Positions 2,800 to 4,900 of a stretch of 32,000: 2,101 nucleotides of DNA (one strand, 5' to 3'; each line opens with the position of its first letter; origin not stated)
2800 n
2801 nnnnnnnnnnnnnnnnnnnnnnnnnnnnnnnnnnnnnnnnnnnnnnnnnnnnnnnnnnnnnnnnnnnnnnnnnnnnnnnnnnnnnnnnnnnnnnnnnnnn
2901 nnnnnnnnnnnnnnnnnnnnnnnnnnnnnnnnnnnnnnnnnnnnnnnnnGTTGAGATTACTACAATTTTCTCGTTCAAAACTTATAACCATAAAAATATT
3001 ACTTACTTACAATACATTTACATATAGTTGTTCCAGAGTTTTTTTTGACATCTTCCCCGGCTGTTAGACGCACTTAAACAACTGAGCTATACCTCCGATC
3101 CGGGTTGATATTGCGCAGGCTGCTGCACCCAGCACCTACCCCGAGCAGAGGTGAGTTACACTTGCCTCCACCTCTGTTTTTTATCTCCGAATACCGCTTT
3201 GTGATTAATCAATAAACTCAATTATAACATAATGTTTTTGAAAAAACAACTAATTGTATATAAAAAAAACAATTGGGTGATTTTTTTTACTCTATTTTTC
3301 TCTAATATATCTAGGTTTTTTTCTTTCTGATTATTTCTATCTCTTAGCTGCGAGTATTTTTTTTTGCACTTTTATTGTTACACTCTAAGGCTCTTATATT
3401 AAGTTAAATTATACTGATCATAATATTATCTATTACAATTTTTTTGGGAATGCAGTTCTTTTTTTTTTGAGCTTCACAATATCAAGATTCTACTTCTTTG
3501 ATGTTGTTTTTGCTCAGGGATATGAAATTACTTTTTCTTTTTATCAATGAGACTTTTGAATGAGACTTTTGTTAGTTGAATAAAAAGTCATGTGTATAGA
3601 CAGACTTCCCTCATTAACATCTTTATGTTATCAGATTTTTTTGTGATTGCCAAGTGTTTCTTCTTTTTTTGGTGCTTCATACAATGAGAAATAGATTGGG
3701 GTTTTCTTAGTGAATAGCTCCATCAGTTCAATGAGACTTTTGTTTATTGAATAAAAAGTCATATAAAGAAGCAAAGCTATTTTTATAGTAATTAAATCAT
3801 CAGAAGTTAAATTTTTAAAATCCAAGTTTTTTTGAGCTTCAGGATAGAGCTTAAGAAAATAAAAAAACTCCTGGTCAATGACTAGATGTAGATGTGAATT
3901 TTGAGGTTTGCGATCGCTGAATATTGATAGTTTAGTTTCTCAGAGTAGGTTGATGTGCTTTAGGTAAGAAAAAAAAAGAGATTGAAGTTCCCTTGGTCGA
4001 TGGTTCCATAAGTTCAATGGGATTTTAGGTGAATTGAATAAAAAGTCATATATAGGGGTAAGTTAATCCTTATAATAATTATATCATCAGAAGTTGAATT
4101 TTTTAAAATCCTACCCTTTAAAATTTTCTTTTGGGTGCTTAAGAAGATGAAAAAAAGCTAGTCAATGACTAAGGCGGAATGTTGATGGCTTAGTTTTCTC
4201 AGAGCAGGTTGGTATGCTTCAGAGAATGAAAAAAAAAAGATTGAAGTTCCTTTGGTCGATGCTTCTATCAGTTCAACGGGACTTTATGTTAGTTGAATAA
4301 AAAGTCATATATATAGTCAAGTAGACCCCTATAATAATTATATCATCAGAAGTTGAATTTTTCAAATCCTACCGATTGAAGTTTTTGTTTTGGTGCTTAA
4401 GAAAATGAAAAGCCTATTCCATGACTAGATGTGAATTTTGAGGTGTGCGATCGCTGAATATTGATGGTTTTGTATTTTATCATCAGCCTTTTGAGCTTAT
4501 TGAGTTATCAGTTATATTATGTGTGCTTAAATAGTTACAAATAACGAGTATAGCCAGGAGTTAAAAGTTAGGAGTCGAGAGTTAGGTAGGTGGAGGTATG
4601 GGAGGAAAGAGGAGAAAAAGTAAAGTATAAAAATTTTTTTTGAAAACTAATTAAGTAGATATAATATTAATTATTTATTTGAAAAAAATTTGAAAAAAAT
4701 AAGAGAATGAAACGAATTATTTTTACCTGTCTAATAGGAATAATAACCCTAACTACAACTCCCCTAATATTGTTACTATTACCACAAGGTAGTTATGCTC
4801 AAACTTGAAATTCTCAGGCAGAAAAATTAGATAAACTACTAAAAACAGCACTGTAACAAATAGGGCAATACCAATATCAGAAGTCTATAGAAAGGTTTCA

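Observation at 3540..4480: Tandem array of ~255-bp units, each reading as a self-contained minus-strand promoter / variable segment / conserved mini-ORF and hairpin / T-run module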

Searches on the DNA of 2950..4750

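Call 9: search_rna_families(source=window, start=2950, end=4750, threshold=evalue, max_evalue=10)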
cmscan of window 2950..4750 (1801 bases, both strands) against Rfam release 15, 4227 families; matches with E-value up to 10: 6.
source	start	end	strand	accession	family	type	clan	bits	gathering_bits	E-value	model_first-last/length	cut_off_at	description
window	3715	3794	-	RF01186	SNORD127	Gene; snRNA; snoRNA; CD-box;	-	21.9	45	2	1-86/86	no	Small nucleolar RNA SNORD127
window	3985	4166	-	RF01819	RsaD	Gene; sRNA;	-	21.5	50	0.53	1-189/189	no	RNA Staph. aureus D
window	4711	4747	-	RF01367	CRISPR-DR54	Gene; CRISPR;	-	19.6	39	1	1-37/37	no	CRISPR RNA direct repeat element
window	3009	3286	-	RF01578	RUF1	Gene; sRNA;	-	17.2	70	2.6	1-264/264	no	Plasmodium RNA of unkown function RUF1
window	4113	4162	+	RF00736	mir-320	Gene; miRNA;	-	16.5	55.5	2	1-76/76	no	mir-320 microRNA precursor family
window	3144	3251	+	RF02638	EF0605_EF0606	Gene; sRNA;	-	15.6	219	6.5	1-179/179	no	Enterococcus sRNA EF0605_EF0606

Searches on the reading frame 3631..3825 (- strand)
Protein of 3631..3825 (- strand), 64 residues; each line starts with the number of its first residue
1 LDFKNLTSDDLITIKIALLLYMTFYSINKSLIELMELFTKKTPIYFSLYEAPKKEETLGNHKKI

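Call 15: search_protein_families(library=pfam, proteins=[window:3631-3825:-])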
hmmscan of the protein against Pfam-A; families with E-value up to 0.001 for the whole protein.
window:3631-3825:- (64 aa): 0 families

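Call 65: find_encoding_contigs(protein=window:3631-3825:-, flank=1500, max_places=10)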
Protein window:3631-3825:- (64 aa): no gene with exactly this product is on record in the collection.
